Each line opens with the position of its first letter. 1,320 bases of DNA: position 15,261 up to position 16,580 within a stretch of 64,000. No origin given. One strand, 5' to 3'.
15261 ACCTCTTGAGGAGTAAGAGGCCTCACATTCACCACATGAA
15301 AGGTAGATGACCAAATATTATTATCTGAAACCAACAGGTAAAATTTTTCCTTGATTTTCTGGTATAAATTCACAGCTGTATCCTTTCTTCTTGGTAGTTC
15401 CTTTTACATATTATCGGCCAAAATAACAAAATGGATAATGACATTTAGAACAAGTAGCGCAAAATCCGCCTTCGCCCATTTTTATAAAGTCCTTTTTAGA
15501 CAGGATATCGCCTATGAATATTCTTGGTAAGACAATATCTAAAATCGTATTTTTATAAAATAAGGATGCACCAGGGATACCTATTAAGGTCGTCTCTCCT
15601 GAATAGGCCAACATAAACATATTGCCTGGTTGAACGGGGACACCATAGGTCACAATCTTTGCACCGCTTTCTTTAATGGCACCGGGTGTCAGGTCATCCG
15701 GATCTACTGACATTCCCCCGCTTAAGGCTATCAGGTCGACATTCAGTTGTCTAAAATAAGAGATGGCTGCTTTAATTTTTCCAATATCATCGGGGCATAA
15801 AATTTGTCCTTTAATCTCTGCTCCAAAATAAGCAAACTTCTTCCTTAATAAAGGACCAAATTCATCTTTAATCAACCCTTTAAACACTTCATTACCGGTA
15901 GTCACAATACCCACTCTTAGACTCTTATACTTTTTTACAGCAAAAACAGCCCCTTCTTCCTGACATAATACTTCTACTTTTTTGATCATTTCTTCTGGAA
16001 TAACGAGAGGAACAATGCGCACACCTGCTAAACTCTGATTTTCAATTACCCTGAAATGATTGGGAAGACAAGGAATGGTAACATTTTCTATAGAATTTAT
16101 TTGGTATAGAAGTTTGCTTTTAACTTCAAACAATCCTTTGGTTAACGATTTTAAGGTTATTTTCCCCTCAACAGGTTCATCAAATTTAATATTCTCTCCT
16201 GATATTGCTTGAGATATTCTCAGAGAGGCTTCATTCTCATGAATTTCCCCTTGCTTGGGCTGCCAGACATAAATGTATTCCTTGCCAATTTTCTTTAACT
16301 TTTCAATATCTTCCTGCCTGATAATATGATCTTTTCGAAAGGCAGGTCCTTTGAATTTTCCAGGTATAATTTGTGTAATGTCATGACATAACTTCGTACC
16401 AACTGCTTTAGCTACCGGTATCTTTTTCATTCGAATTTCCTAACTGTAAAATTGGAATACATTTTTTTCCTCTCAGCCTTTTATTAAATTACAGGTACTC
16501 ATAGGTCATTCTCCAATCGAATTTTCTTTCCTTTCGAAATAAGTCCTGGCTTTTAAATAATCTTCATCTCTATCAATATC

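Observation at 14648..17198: Non-canonical cofactor-maturation module: MocA + MoCF-like protein + DUF364, both with Cys/His-rich tails, and no XdhC/YqeB/YqeC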

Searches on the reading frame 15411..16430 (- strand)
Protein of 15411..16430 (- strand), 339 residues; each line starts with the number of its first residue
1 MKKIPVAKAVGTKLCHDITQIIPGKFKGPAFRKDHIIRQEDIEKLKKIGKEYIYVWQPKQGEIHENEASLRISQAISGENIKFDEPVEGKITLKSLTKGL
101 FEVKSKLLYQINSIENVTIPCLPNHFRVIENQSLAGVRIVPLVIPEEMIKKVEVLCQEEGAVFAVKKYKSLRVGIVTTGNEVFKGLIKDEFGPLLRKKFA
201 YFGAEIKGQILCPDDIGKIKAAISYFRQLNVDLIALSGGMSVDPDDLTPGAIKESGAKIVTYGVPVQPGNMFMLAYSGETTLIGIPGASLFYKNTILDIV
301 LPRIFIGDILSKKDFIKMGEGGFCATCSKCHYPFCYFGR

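Call 4: search_protein_families(library=pfam, proteins=[window:15411-16430:-], max_evalue=0.01)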
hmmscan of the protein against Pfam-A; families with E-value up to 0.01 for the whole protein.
window:15411-16430:- (339 aa): 1 family
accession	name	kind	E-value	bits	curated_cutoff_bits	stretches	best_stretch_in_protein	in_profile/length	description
PF00994.29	MoCF_biosynth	-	9.7e-22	77.7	26.6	1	174-304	1-142/144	Probable molybdopterin binding domain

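Call 5: search_protein_families(library=ncbifam, proteins=[window:15411-16430:-], max_evalue=0.01)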
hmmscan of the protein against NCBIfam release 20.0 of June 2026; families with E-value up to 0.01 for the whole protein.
window:15411-16430:- (339 aa): 10 families
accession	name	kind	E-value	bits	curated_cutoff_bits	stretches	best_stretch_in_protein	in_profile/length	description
TIGR00177.1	molyb_syn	domain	3.7e-17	62.7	85.35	1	171-297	2-143/148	molybdenum cofactor synthesis domain-containing protein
NF011068.0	PRK14498.1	equivalog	8.8e-13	47.2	534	1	159-287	175-308/647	molybdopterin biosynthesis protein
NF002947.1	PRK03604.1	equivalog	2.9e-10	39.9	285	1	149-258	123-233/301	bifunctional molybdenum cofactor biosynthesis protein MoaC/MoaB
NF011067.0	PRK14497.1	equivalog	3.9e-09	35.6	536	1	149-294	152-311/546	putative molybdopterin biosynthesis protein MoeA/unknown domain fusion protein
NF001813.0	PRK00549.1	equivalog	3.1e-08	33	379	1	172-252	2-81/414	competence/damage-inducible protein A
NF002291.0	PRK01215.1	equivalog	2e-05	23.8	293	1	172-252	5-84/264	nicotinamide mononucleotide deamidase-related protein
NF007960.1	PRK10680.1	equivalog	2.8e-05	23.1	440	1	164-302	167-310/401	molybdopterin molybdotransferase MoeA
TIGR00200.1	cinA_nterm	subfamily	3.3e-05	22.8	243.15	1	172-253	3-83/414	CinA family nicotinamide mononucleotide deamidase-related protein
TIGR02667.1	moaB_proteo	equivalog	0.00013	21.7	222.4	1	169-253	3-86/163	molybdenum cofactor biosynthesis protein B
NF050098.1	MoeA_actino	exception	0.00028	19.8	560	1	175-287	186-297/400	molybdopterin molybdotransferase MoeA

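Call 10: search_solved_structures(query=window:15411-16430:-, max_evalue=0.01, show_alignments=1)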
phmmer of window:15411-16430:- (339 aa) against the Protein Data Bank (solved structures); distinct sequences matched with E-value up to 0.01: 10.
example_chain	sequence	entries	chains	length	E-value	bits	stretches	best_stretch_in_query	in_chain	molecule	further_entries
1ihc_A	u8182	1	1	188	4e-06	29.5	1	169-255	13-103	Gephyrin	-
1jlj_A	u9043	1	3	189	4e-06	29.5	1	169-255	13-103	gephyrin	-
1uz5_A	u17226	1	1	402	4.3e-06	29.4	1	174-295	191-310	402AA LONG HYPOTHETICAL MOLYBDOPTERIN BIOSYNTHESIS MOEA PROTEIN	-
9s3f_A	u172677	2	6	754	1.4e-05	27.8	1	169-255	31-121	Isoform 5 of Gephyrin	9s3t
4lhb_A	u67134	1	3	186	9.7e-05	25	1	168-266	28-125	Molybdopterin adenylyltransferase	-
2is8_A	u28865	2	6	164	0.0005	22.6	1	171-255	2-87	Molybdopterin biosynthesis enzyme, MoaB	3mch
3kbq_A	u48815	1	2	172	0.0037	19.8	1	173-250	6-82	Protein Ta0487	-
2nro_A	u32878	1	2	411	0.0048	19.4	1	188-302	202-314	Molybdopterin biosynthesis protein moeA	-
3tcr_A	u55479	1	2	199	0.0057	19.2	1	188-253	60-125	Molybdopterin biosynthesis protein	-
3iwt_A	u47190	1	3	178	0.0067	18.9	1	184-254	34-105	178aa long hypothetical molybdenum cofactor biosynthesis protein B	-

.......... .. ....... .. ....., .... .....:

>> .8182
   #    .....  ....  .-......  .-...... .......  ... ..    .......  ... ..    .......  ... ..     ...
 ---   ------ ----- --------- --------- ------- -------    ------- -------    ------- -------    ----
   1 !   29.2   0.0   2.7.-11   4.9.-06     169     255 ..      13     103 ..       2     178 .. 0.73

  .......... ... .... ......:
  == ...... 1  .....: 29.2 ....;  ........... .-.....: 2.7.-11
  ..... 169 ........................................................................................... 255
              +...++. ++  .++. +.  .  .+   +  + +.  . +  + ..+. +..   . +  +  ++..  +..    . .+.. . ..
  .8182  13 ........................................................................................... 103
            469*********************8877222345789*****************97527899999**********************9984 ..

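Call 12: find_homologous_proteins(query=window:15411-16430:-, max_evalue=0.00001)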
Query window:15411-16430:- (339 aa): 6603 proteins with E <= 0.00001 among 8000 candidates; the best 120 are listed.
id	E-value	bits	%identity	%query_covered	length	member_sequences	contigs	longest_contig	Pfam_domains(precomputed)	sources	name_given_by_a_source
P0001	1.4e-221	753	99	100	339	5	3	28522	PF00994.30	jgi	jgi:molybdenum cofactor synthesis domain-containing protein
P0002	6.9e-186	635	80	100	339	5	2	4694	PF00994.30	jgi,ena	-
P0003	4.1e-179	613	78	100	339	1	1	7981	PF00994.30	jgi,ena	-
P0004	4.3e-179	613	77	100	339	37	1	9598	PF00994.30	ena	-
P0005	8.7e-179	612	77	100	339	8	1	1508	PF00994.30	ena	-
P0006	1.6e-178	611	77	100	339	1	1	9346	PF00994.30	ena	-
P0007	1.8e-178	611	77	100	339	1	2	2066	PF00994.30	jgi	jgi:molybdenum cofactor synthesis domain-containing protein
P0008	1.8e-178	611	78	100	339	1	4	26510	PF00994.30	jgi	jgi:molybdenum cofactor synthesis domain-containing protein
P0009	2.0e-178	611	77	100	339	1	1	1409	PF00994.30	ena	-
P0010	4.3e-178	610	77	100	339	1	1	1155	PF00994.30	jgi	-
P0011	1.9e-177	608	77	100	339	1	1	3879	PF00994.30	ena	-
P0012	3.0e-177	607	76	100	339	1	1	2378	PF00994.30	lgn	-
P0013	2.1e-176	604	77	100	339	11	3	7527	PF00994.30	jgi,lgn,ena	-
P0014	9.6e-176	602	76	100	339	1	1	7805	PF00994.30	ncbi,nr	ncbi:MAG: molybdopterin-binding protein [Candidatus Caldatribacteriota bacterium]|nr:molybdopterin-b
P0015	1.9e-174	598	76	100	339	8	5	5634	PF00994.30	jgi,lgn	jgi:molybdenum cofactor synthesis domain-containing protein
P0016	4.3e-174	597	75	100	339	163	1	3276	PF00994.30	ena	-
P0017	5.2e-173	593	75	100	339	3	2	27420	PF00994.30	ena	-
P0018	6.8e-172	589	76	100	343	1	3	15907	PF00994.30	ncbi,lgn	-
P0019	1.7e-171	588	74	100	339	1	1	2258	PF00994.30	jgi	-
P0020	7.4e-171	586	74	100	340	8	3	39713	PF00994.30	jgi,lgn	-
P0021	4.6e-170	583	75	100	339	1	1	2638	PF00994.30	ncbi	-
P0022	1.3e-168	579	74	100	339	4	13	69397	PF00994.30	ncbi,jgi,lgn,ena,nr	ncbi:MAG: molybdopterin-binding protein [Atribacterota bacterium]|jgi:molybdenum cofactor synthesis 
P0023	2.8e-167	574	72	100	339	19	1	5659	PF00994.30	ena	-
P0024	2.8e-166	571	71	100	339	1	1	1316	PF00994.30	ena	-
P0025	4.1e-165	567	71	100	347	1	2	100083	PF00994.30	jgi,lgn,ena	-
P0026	6.3e-165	566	72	100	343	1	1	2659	PF00994.30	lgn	-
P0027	9.0e-164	563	71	100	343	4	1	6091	PF00994.30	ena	-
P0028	1.3e-162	559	72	100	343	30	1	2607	PF00994.30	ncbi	-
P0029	5.4e-161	554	69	100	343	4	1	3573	PF00994.30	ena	-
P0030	6.0e-161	553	70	100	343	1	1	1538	PF00994.30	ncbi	-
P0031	1.0e-160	553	71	100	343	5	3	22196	PF00994.30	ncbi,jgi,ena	-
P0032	7.9e-158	543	68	100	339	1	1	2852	PF00994.30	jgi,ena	-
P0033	1.4e-157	542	68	100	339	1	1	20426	PF00994.30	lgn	-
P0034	2.7e-156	538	67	100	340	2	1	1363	PF00994.30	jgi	jgi:molybdenum cofactor synthesis domain-containing protein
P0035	5.5e-156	537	76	92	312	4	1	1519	PF00994.30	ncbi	ncbi:unnamed protein product, partial [marine sediment metagenome]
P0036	1.8e-155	535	70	100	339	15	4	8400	PF00994.30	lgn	-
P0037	4.7e-155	534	66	100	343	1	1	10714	PF00994.30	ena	-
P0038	1.2e-153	529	68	96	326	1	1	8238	PF00994.30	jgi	-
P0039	4.6e-151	521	67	100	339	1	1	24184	PF00994.30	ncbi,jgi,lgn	-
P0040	1.8e-150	519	76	88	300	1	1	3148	PF00994.30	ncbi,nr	ncbi:MAG: molybdopterin-binding protein, partial [Candidatus Atribacteria bacterium]|nr:molybdopteri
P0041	1.1e-147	510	64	100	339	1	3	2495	PF00994.30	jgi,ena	-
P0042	3.0e-146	505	63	100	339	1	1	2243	PF00994.30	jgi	-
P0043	8.8e-145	500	63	100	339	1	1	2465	PF00994.30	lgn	-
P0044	1.1e-144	500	63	100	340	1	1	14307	PF00994.30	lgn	-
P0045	1.2e-144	500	63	100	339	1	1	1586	PF00994.30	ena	-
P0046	1.2e-144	500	62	100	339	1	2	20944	PF00994.30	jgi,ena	-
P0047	1.8e-144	499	62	100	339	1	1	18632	PF00994.30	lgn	-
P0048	1.8e-144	499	63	100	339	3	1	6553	PF00994.30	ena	-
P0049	1.9e-144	499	62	100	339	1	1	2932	PF00994.30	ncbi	-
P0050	2.8e-144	499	62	100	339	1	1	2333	PF00994.30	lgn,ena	-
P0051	6.2e-144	497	61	100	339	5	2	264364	PF00994.30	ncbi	ncbi:MAG: molybdopterin-binding protein [Candidatus Atribacteria bacterium]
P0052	1.2e-143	496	62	100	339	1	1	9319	PF00994.30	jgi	-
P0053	1.3e-143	496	62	100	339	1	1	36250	PF00994.30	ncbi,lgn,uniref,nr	ncbi:molybdopterin-binding protein [Thermosediminibacter litoriperuensis]|uniref:Molybdopterin molyb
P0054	1.3e-143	496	62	100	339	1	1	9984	PF00994.30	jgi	-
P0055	1.8e-143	496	62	100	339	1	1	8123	PF00994.30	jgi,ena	-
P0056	1.8e-143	496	62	100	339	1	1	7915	PF00994.30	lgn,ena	-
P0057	6.4e-143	494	63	100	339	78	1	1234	PF00994.30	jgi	jgi:molybdenum cofactor synthesis domain-containing protein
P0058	1.2e-142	493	62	100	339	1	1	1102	PF00994.30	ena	-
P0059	1.4e-142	493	61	100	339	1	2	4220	PF00994.30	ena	-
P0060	1.5e-142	493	63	100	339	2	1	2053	PF00994.30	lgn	-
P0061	1.6e-142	493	63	100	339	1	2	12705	PF00994.30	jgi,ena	-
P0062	2.4e-142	492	62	100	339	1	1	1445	PF00994.30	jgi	jgi:molybdenum cofactor synthesis domain-containing protein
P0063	2.5e-142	492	62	100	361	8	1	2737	PF00994.30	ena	-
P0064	5.6e-142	491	63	100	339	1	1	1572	PF00994.30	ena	-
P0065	6.9e-142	491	62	100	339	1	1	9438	PF00994.30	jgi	-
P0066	7.3e-142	491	62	100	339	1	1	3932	PF00994.30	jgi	jgi:molybdenum cofactor synthesis domain-containing protein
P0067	1.0e-141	490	62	100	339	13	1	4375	PF00994.30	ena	-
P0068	1.1e-141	490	62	100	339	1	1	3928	PF00994.30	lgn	-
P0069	1.1e-141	490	62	100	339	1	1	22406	PF00994.30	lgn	-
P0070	1.6e-141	489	61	100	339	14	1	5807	PF00994.30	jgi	-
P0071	1.8e-141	489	62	100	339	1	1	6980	PF00994.30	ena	-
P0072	1.9e-141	489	62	100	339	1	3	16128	PF00994.30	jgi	-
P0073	5.6e-141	488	61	100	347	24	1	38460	PF00994.30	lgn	-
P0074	7.2e-141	487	60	100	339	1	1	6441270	PF00994.30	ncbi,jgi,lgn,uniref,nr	ncbi:molybdopterin-binding protein [Candidatus Formimonas warabiya]|uniref:Molybdopterin molybdenumt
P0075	9.4e-141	487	63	100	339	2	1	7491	PF00994.30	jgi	jgi:molybdenum cofactor synthesis domain-containing protein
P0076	2.3e-140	486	60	100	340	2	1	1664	PF00994.30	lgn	-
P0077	3.7e-140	485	61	99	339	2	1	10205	PF00994.30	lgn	-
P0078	3.8e-140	485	59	100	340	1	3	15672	PF00994.30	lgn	-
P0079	4.1e-140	485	59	100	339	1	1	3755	PF00994.30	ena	-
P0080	4.8e-140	485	62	100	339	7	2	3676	PF00994.30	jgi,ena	-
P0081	5.2e-140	485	60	100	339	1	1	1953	PF00994.30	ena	-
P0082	5.3e-140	484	62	100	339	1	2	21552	PF00994.30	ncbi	-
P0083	5.6e-140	484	61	100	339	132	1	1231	PF00994.30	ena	-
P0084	1.1e-139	483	60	100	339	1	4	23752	PF00994.30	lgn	-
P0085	1.3e-139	483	61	100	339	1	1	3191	PF00994.30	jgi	-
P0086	1.6e-139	483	61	100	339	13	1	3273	PF00994.30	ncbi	-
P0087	2.2e-139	482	60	100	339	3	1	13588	PF00994.30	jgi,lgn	jgi:molybdenum cofactor synthesis domain-containing protein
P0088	2.2e-139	482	61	100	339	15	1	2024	PF00994.30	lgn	-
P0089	3.2e-139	482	60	100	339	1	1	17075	PF00994.30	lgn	-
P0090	4.8e-139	481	60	100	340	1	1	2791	PF00994.30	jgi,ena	-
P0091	8.0e-139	481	60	100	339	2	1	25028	PF00994.30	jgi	-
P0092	9.2e-139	480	61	100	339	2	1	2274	PF00994.30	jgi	-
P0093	9.7e-139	480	61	100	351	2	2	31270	PF00994.30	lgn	-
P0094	1.4e-138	480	60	100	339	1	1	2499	PF00994.30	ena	-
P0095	3.6e-138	478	61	100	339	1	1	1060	PF00994.30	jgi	jgi:molybdenum cofactor synthesis domain-containing protein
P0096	3.7e-138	478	60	100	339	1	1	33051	PF00994.30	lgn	-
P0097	5.0e-138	478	62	96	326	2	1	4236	PF00994.30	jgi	-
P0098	6.2e-138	478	60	100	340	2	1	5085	PF00994.30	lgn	-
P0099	1.1e-137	477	61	100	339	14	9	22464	PF00994.30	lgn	-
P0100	1.1e-137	477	60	99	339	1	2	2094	PF00994.30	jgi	-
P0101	1.1e-137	477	60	100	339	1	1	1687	PF00994.30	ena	-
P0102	2.4e-137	476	60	100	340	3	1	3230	PF00994.30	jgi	-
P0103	2.4e-137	476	60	100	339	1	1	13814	PF00994.30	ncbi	-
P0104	5.1e-137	475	60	96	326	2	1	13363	PF00994.30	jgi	-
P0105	7.2e-137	474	61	100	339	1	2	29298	PF00994.30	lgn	-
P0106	8.8e-137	474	60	100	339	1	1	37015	PF00994.30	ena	-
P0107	1.7e-136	473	61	96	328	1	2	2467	PF00994.30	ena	-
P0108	2.2e-136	473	60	100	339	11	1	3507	PF00994.30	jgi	-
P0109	2.3e-136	473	59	100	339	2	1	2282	PF00994.30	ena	-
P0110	2.3e-136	473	60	100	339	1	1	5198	PF00994.30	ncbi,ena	-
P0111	2.5e-136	472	60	100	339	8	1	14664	PF00994.30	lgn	-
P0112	3.0e-136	472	60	100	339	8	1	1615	PF00994.30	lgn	-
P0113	3.6e-136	472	59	100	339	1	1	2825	PF00994.30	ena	-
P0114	4.3e-136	472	60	100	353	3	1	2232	PF00994.30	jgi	jgi:molybdenum cofactor synthesis domain-containing protein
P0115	4.5e-136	472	61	100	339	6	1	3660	PF00994.30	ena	-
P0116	4.7e-136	472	59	100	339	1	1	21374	PF00994.30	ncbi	-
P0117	5.2e-136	471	60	100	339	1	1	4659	PF00994.30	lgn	-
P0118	5.7e-136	471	60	100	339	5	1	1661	PF00994.30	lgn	-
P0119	6.2e-136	471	59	100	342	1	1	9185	PF00994.30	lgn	-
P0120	7.5e-136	471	59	100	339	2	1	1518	PF00994.30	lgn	-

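Call 22: find_encoding_contigs(protein=P0074, flank=10000, max_places=2)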
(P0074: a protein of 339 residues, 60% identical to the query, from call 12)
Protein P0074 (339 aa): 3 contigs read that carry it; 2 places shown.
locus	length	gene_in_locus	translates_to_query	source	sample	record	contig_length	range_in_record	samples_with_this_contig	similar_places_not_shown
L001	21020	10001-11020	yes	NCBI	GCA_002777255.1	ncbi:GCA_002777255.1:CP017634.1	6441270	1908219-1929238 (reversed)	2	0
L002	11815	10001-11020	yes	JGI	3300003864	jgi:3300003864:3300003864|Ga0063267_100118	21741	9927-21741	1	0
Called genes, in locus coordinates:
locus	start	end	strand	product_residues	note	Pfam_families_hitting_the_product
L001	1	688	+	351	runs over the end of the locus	PF00158:Sigma54_activat, PF14532:Sigma54_activ_2, PF00004:AAA (weak), PF25601:AAA_lid_14, PF02954:HTH_8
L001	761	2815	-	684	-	PF26965:MimR_N, PF01590:GAF, PF00989:PAS, PF13426:PAS_9, PF00158:Sigma54_activat, PF14532:Sigma54_activ_2, PF25601:AAA_lid_14, PF02954:HTH_8, +4 more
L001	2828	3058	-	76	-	-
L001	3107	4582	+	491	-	PF00171:Aldedh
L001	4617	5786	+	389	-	PF00465:Fe-ADH, PF13685:Fe-ADH_2, PF25137:ADH_Fe_C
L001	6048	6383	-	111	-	PF02627:CMD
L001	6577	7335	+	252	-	PF19842:YqeC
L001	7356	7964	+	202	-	PF01128:IspD, PF02348:CTP_transf_3 (weak), PF12804:NTP_transf_3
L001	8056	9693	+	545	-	PF13478:XdhC_C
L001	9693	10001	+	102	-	PF02625:XdhC_CoxI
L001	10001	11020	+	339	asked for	PF00994:MoCF_biosynth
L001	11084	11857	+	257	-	PF09339:HTH_IclR, PF01614:IclR_C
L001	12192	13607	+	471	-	PF00206:Lyase_1, PF10415:FumaraseC_C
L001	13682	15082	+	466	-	PF01979:Amidohydro_1, PF12890:DHOase (weak), PF07969:Amidohydro_3 (weak)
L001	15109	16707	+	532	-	PF01293:PEPCK_ATP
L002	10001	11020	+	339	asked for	PF00994:MoCF_biosynth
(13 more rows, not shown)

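Call 23: find_encoding_contigs(protein=P0053, flank=10000, max_places=2)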
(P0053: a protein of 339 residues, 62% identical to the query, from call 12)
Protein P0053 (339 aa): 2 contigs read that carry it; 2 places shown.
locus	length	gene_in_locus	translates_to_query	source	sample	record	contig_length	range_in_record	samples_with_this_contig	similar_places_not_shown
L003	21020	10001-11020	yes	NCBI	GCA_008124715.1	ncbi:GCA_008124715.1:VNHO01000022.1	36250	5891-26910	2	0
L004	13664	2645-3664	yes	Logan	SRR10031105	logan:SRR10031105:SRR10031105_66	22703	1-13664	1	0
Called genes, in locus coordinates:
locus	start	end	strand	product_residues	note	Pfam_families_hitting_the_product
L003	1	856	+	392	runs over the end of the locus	PF00375:SDF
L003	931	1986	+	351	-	PF01008:IF-2B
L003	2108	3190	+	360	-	PF00483:NTP_transferase, PF12804:NTP_transf_3 (faint), PF22640:ManC_GMP_beta-helix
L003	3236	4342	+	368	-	PF09587:PGA_cap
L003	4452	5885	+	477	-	PF00083:Sugar_tr (faint), PF07690:MFS_1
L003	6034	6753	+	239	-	PF01520:Amidase_3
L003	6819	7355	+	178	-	PF10502:Peptidase_S26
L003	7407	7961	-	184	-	PF02915:Rubrerythrin, PF21349:RUBY_RBDX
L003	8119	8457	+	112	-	PF00126:HTH_1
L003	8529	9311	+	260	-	PF01547:SBP_bac_1, PF13531:SBP_bac_11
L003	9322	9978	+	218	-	PF00528:BPD_transp_1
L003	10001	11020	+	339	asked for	PF00994:MoCF_biosynth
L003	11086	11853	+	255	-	PF19842:YqeC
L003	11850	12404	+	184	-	PF12804:NTP_transf_3, PF02348:CTP_transf_3 (faint)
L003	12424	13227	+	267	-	PF02625:XdhC_CoxI, PF13478:XdhC_C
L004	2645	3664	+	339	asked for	PF00994:MoCF_biosynth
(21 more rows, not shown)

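Call 40: find_encoding_contigs(protein=P0001, flank=10000, max_places=3)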
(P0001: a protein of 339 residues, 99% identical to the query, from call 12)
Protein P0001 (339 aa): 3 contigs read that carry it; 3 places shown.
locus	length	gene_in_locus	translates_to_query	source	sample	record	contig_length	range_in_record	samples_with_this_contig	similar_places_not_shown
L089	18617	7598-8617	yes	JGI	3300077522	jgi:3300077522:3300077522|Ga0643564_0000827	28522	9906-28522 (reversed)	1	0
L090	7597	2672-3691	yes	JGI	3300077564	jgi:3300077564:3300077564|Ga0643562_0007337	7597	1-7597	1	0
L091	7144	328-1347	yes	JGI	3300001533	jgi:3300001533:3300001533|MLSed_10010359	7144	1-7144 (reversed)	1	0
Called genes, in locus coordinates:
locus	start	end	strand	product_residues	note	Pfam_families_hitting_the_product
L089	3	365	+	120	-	?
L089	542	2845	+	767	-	PF01315:Ald_Xan_dh_C, PF02738:MoCoBD_1, PF20256:MoCoBD_2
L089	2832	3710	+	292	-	PF00941:FAD_binding_5, PF03450:CO_deh_flav_C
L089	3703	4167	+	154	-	PF00111:Fer2 (weak), PF01799:Fer2_2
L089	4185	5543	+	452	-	PF01979:Amidohydro_1, PF07969:Amidohydro_3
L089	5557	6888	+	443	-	PF01979:Amidohydro_1, PF07969:Amidohydro_3 (weak)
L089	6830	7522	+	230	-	PF01128:IspD, PF02348:CTP_transf_3 (weak), PF12804:NTP_transf_3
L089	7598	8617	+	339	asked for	PF00994:MoCF_biosynth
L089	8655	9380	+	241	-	PF04016:DUF364 (weak)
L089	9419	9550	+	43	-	-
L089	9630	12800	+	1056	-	PF14691:Fer4_20, PF00890:FAD_binding_2 (weak), PF01266:DAO, PF01494:FAD_binding_3 (weak), PF01946:Thi4, PF07992:Pyr_redox_2, PF13450:NAD_binding_8, PF13738:Pyr_redox_3, +2 more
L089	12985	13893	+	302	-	PF00941:FAD_binding_5, PF03450:CO_deh_flav_C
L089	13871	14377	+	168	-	PF00111:Fer2, PF01799:Fer2_2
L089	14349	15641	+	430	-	PF01315:Ald_Xan_dh_C, PF02738:MoCoBD_1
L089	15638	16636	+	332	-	PF20256:MoCoBD_2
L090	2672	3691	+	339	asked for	PF00994:MoCF_biosynth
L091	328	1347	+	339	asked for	PF00994:MoCF_biosynth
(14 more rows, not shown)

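Call 41: predict_structure(alignment_id=A3)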
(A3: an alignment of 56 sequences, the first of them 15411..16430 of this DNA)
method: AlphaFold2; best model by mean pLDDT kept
length: 339 residues; sequences in the alignment: 56
mean_pLDDT: 87.7   pTM: 0.80
mean pLDDT of the five models: 87.7, 87.6, 86.5, 86.1, 84.3
residues with pLDDT >= 90: 212; 70-90: 92; 50-70: 23; < 50: 12
segments of 3 or more residues with pLDDT < 50: 330-339
pLDDT, mean of each block of 10 residues (from residue 1): 88 84 78 88 90 80 92 98 90 97 97 93 92 94 92 98 98 96 93 94 97 95 97 92 73 94 71 93 88 77 95 78 50 45
secondary structure, 60 per line:
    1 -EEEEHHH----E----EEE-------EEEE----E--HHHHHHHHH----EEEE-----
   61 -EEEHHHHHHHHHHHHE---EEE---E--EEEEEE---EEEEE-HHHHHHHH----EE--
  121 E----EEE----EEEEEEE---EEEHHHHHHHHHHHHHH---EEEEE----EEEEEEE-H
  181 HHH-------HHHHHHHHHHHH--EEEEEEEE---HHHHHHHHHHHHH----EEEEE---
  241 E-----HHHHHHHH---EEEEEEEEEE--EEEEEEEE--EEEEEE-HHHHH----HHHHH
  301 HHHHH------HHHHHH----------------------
elements in order: E2-5 E18-20 E28-31 H39-47 E52-55 E62-64 H65-76 E81-83 E90-95 E99-103 H105-112 E126-128 E133-139 E143-145 H146-159 E163-167 E172-178 H180-183 H191-202 E205-212 H216-228 E233-237 H247-254 E258-267 E270-277 E280-285 H287-291 H296-305 H312-317
